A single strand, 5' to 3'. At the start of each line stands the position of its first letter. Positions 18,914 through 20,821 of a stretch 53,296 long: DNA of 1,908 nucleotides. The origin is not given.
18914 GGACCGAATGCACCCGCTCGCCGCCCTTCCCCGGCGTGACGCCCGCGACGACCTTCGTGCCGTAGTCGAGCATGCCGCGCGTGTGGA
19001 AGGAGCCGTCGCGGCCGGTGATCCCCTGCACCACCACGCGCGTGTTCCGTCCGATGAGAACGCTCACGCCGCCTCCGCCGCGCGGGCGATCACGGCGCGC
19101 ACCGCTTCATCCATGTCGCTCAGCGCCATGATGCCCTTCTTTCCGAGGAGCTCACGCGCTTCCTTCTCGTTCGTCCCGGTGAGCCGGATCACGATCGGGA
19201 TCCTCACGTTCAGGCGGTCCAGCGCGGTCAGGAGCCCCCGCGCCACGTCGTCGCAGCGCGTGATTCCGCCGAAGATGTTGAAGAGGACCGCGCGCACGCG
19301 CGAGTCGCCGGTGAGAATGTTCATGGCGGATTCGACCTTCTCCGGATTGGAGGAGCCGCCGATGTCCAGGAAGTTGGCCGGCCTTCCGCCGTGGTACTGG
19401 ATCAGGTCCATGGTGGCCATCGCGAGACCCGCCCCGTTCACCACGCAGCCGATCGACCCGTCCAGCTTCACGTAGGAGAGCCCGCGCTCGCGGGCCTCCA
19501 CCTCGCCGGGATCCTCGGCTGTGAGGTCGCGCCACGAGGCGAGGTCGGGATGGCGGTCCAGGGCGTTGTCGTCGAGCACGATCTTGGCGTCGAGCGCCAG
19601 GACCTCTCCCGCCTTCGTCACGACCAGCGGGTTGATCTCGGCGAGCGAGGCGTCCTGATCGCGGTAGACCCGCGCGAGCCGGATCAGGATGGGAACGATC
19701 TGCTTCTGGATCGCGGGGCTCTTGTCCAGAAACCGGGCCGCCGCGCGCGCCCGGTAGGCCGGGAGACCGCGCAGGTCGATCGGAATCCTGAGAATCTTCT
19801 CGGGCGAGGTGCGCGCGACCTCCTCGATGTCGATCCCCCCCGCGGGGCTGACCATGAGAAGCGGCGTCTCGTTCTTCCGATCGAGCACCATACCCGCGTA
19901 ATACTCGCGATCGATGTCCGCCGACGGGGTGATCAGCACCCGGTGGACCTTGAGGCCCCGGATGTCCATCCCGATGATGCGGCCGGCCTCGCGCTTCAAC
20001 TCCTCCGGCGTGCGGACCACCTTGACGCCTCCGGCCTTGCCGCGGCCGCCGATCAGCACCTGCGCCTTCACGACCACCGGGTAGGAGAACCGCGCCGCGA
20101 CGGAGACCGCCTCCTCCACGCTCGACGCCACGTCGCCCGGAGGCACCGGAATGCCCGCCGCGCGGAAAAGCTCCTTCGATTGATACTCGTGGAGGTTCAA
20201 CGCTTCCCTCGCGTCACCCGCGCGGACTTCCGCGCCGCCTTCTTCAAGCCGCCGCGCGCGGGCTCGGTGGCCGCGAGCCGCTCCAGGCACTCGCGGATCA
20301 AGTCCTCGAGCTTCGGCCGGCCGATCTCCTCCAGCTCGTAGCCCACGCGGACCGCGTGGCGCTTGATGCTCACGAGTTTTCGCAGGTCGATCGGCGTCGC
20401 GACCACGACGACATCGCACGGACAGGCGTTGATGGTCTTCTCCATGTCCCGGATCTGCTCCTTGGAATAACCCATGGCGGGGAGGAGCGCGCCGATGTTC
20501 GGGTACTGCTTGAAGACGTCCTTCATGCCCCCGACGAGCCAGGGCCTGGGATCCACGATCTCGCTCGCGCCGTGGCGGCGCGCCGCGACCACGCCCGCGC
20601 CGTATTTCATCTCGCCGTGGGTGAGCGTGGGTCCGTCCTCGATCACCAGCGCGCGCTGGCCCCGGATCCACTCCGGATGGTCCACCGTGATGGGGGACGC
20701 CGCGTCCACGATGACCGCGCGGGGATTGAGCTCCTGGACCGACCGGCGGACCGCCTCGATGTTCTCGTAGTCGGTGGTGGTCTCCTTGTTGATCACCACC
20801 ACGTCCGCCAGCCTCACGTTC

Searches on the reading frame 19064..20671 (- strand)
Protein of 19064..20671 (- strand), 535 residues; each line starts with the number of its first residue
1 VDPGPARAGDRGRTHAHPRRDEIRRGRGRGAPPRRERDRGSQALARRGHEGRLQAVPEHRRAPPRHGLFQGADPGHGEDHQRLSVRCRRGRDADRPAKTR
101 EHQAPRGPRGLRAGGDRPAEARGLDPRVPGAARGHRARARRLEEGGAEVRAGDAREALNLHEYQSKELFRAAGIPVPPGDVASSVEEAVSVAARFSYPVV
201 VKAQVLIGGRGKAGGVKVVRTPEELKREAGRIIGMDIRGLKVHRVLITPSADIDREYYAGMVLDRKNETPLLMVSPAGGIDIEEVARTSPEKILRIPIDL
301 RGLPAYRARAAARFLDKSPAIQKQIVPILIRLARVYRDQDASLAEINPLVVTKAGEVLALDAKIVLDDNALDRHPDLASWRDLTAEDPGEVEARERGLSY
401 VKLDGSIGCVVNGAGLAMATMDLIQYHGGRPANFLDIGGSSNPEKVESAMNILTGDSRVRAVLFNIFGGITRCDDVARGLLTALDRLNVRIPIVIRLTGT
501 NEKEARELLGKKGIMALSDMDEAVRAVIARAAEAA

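Call 49: search_protein_families(library=pfam, proteins=[window:19064-20671:-], max_evalue=0.00001)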
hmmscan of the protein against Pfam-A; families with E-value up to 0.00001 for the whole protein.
window:19064-20671:- (535 aa): 5 families
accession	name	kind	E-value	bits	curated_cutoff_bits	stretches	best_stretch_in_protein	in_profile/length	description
PF08442.15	ATP-grasp_2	-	6.4e-61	205.9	29.5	1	159-351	1-202/202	ATP-grasp domain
PF00549.24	Ligase_CoA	-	1.1e-26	93.9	24.5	1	410-528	1-126/128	CoA-ligase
PF13549.11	ATP-grasp_5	-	6.6e-18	65.3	27.6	1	157-366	7-221/221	ATP-grasp domain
PF24948.1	Citrate_synth_N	-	2.4e-14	53.7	83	1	196-370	51-224/232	ATP-citrate synthase ATP-grasp domain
PF02786.22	CPSase_L_D2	-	3.6e-08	33.6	19.8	1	165-267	5-105/211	Carbamoyl-phosphate synthase L chain, ATP binding domain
